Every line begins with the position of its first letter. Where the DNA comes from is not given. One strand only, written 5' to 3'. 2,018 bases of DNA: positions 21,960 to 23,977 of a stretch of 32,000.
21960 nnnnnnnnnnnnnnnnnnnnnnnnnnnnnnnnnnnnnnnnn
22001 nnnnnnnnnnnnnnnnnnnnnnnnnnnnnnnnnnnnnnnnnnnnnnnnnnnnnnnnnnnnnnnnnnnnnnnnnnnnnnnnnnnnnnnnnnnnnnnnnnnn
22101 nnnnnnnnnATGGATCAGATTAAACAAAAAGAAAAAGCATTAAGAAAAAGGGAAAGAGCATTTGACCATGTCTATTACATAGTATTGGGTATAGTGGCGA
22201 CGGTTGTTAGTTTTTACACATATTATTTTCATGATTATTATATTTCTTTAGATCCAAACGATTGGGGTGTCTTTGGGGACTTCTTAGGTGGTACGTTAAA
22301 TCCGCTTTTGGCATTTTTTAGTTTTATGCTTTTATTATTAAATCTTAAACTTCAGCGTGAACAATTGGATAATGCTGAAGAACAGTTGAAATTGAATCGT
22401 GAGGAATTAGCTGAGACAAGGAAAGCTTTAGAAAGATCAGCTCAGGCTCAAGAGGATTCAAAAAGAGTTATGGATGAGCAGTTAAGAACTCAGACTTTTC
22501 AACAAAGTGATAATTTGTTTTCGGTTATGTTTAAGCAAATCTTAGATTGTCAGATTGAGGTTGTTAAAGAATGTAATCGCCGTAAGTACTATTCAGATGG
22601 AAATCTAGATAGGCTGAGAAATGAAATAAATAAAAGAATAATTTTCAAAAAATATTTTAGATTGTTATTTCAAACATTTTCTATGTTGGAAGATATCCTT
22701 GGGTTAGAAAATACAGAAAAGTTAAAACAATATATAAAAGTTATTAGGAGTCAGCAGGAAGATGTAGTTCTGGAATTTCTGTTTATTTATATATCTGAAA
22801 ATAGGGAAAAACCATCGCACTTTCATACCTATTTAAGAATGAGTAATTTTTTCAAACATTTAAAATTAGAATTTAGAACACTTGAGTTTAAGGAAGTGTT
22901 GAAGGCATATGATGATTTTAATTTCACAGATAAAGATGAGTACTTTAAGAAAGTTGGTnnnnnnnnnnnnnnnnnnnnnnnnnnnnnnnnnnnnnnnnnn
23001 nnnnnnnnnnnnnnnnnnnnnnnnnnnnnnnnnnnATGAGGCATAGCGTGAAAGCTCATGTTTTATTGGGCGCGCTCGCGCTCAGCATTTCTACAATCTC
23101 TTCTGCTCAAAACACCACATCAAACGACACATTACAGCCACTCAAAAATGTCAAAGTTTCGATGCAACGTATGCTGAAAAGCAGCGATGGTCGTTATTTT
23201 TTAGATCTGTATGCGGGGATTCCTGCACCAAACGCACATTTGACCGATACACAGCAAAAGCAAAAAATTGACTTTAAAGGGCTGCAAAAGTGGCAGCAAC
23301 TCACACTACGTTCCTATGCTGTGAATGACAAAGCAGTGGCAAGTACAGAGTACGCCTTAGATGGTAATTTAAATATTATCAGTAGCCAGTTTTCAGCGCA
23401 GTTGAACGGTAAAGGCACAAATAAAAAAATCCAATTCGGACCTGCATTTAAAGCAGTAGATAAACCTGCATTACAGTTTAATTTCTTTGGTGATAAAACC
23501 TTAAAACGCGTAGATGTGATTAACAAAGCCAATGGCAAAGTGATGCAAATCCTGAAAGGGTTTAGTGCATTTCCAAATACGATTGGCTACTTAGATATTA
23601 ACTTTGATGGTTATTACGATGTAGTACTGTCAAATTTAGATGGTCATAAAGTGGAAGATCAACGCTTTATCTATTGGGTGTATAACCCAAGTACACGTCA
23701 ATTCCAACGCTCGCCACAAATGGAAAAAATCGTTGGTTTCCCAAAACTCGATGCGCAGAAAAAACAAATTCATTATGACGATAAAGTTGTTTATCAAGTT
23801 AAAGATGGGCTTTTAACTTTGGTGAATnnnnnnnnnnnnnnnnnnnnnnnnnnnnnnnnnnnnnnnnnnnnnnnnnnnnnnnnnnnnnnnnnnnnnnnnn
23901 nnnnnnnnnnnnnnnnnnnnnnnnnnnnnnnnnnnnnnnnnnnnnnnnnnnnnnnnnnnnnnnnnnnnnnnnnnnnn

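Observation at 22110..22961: AT-rich single-gene islet encoding a putAbiC-like membrane/coiled-coil protein between ilvC and iscX: candidate abortive-infection defence gene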

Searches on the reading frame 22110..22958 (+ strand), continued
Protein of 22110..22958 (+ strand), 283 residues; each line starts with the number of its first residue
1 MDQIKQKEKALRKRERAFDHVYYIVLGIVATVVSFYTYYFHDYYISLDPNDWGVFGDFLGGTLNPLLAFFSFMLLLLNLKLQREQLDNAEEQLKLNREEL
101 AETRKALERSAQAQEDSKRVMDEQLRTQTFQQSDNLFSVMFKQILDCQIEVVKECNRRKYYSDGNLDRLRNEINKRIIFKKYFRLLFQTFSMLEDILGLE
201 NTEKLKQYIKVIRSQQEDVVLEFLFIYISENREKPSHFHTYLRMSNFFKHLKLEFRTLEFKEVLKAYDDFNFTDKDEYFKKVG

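Call 74: find_encoding_contigs(protein=P0030, flank=8000, max_places=2)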
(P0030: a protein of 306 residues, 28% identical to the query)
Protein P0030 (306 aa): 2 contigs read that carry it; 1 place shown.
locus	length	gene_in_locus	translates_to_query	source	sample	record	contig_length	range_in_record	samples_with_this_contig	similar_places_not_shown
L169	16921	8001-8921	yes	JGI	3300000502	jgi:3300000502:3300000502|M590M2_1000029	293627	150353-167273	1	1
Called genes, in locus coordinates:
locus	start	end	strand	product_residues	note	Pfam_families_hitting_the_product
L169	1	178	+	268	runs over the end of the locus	PF18014:Acetyltransf_18 (faint)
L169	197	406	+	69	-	PF05082:Rop-like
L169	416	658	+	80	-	-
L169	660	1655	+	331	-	-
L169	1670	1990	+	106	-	PF04891:NifQ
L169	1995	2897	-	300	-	PF00849:PseudoU_synth_2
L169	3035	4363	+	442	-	PF00206:Lyase_1, PF10397:ADSL_C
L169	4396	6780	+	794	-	PF03477:ATP-cone, PF00317:Ribonuc_red_lgN, PF02867:Ribonuc_red_lgC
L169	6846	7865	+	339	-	PF00268:Ribonuc_red_sm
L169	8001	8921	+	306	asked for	PF16872:putAbiC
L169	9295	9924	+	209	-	PF12118:SprA-related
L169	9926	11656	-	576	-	PF07696:7TMR-DISMED2, PF07695:7TMR-DISM_7TM, PF00990:GGDEF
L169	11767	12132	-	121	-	PF00717:Peptidase_S24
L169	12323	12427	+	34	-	-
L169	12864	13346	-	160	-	-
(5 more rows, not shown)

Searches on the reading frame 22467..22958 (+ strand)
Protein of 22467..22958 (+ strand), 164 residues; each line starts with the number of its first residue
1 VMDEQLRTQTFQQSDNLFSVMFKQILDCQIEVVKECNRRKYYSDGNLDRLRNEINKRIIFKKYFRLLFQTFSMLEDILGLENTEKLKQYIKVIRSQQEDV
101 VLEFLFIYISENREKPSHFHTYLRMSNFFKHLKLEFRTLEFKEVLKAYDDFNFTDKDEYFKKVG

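Call 82: predict_structure(alignment_id=A2)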
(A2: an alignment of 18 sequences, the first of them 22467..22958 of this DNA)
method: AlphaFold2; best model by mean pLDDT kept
length: 164 residues; sequences in the alignment: 18
mean_pLDDT: 90.6   pTM: 0.86
mean pLDDT of the five models: 90.6, 88.5, 87.9, 80.4, 78.7
residues with pLDDT >= 90: 115; 70-90: 42; 50-70: 6; < 50: 1
segments of 3 or more residues with pLDDT < 50: none
pLDDT, mean of each block of 10 residues (from residue 1): 80 96 98 91 82 92 97 95 94 96 95 84 93 88 91 87 66
secondary structure, 60 per line:
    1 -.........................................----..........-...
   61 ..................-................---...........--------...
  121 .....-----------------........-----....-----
elements in order: H2-42 H47-56 H58-78 H80-95 H99-109 H118-125 H143-150 H156-159

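Call 85: fold_search(model_id=the predicted structure, library=pdb)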
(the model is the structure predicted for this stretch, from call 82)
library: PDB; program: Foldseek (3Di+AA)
matches with E <= 10: 202; with E <= 0.001: 0
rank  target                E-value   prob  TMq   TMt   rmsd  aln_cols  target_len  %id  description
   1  5j1f_A                4.9e-01  0.30  0.29  0.26  15.5       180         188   17  Structure of the spectrin repeats 5 and 6 of the plakin domain of plectin (released 2016-07-20)
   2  5j1h_B                6.5e-01  0.23  0.27  0.26  15.0       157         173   16  Structure of the spectrin repeats 5 and 6 of the plakin domain of plectin (released 2016-07-20)
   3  4tql_A                6.5e-01  0.08  0.16  0.13  30.8       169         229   14  Computationally designed three helix bundle (released 2014-10-15)
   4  8gel_A                6.9e-01  0.25  0.29  0.13  14.4       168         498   15  Cryo-EM structure of synthetic tetrameric building block sC4 (released 2024-03-13)
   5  9eoa_A                7.2e-01  0.14  0.23  0.09  15.9       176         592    9  Cryo_EM structure of human FAN1 in complex with 5' flap DNA substrate and PCNA (released 2025-01-29)
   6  4tql_B                8.4e-01  0.07  0.16  0.12  30.8       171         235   13  Computationally designed three helix bundle (released 2014-10-15)
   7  9gy0_A                8.8e-01  0.10  0.20  0.08  16.3       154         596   10  Cryo_EM structure of human FAN1 R507H mutant in complex with 5' flap DNA substrate and PCNA (released 2025-01-29)
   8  8whj                  1.3e+00  0.30  0.37  0.28  14.3       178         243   11  Crystal structure of CLASP2 TOG4 fused with LL5beta (released 2024-08-28)
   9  8whl_B                1.6e+00  0.28  0.38  0.30  14.2       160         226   16  Crystal structure of CLASP2 in complex with CENP-E (released 2024-08-28)
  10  6zc9_C                1.8e+00  0.04  0.17  0.13  16.9       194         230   13  Structure of 14-3-3 gamma in complex with Nedd4-2 14-3-3 binding motif Ser448 (released 2021-07-21)
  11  8ek4_B                1.9e+00  0.16  0.23  0.27  10.6       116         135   17  De novo designed ice-binding proteins from twist-constrained helices (released 2023-07-12)
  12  9gcp_E                1.9e+00  0.07  0.19  0.15  14.3       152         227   16  ChREBP/14-3-3 complex stabilized by AMP (released 2025-08-13)
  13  2xer_B                1.9e+00  0.06  0.21  0.17  14.5       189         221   15  Human PatL1 C-terminal domain (loop variant with sulfates) (released 2010-06-16)
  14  2xer_A                1.9e+00  0.04  0.21  0.16  13.8       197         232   15  Human PatL1 C-terminal domain (loop variant with sulfates) (released 2010-06-16)
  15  8fiq_A                2.1e+00  0.11  0.23  0.23  16.9       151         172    9  Multi-state design of two-state switchable hinge proteins (released 2023-08-16)
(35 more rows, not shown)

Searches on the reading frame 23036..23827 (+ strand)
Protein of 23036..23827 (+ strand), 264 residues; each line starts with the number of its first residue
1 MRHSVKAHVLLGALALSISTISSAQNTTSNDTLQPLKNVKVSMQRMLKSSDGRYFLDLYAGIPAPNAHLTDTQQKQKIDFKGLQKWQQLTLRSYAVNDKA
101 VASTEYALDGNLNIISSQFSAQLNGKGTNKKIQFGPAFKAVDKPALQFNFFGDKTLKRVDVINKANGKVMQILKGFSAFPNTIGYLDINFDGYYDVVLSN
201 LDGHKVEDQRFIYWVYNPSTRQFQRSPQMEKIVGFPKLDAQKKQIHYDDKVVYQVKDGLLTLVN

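Call 3: search_protein_families(library=pfam, proteins=[window:23036-23827:+], max_evalue=1)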
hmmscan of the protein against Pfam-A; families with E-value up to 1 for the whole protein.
window:23036-23827:+ (264 aa): 0 families

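Call 4: search_protein_families(library=padloc, proteins=[window:23036-23827:+], max_evalue=1)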
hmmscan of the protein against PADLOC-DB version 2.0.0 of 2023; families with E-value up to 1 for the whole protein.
window:23036-23827:+ (264 aa): 0 families

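Call 5: search_protein_families(library=ncbifam, proteins=[window:23036-23827:+], max_evalue=1)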
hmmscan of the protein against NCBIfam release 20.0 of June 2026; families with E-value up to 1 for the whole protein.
window:23036-23827:+ (264 aa): 1 family
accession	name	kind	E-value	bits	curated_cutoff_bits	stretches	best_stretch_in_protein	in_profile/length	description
NF047539.1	XAC2610_fam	domain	1.8e-12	47.6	35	1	185-248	3-64/89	XAC2610-related protein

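Call 6: search_protein_families(library=phrogs, proteins=[window:23036-23827:+], max_evalue=1)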
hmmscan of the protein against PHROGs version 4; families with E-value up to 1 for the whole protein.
window:23036-23827:+ (264 aa): 1 family
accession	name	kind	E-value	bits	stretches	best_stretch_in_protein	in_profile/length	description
phrog_17816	-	unknown function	0.16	12.9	1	86-175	25-111/170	-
